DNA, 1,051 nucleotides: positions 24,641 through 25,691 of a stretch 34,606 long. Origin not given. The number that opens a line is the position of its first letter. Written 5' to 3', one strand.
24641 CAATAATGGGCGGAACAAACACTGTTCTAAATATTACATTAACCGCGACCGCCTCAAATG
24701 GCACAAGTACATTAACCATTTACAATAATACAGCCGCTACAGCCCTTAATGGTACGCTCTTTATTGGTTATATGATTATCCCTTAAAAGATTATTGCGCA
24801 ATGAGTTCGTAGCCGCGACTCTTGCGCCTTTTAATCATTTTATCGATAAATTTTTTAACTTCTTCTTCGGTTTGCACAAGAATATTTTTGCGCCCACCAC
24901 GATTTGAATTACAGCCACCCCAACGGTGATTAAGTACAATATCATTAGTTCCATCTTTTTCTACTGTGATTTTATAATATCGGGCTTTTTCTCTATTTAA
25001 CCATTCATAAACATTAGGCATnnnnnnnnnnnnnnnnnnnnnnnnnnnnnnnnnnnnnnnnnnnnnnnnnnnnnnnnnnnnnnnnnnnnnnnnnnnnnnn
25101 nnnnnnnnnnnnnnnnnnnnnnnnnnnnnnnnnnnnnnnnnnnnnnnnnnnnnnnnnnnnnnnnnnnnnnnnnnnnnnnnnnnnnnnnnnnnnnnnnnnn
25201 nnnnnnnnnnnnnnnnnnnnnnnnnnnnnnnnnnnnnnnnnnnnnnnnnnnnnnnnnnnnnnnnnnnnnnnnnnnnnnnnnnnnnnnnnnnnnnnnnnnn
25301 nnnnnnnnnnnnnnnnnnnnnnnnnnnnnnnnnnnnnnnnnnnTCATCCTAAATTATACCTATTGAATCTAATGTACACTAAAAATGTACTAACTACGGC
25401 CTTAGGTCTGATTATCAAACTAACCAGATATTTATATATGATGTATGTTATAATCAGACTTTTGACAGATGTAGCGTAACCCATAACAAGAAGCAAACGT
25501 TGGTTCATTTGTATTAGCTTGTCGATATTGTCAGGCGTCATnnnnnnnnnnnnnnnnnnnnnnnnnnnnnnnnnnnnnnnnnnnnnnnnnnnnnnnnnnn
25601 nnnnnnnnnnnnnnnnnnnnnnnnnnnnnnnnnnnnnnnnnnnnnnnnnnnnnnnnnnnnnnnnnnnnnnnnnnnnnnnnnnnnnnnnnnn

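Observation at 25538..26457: Translationally coupled metallophosphoesterase and internally duplicated DUF2829 (Tad2-like) protein: candidate hydrolase-plus-sponge counter-defence pair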

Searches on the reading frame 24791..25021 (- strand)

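Call 3: search_protein_families(library=pfam, proteins=[window:24791-25021:-], max_evalue=0.1)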
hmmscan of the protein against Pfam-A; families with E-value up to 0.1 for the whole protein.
window:24791-25021:- (76 aa): 1 family
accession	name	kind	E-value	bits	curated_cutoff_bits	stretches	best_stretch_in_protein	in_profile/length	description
PF05406.20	WGR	-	5.2e-07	30.1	22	1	10-72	12-73/79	WGR domain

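Call 4: search_protein_families(library=phrogs, proteins=[window:24791-25021:-], max_evalue=0.01)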
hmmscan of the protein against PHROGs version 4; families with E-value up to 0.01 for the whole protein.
window:24791-25021:- (76 aa): 0 families

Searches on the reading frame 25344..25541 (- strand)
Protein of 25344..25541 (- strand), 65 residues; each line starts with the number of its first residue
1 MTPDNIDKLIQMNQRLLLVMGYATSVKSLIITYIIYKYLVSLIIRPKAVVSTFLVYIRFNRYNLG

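Call 56: search_protein_families(library=pfam, proteins=[window:25344-25541:-], max_evalue=0.01)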
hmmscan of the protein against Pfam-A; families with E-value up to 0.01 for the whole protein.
window:25344-25541:- (65 aa): 0 families
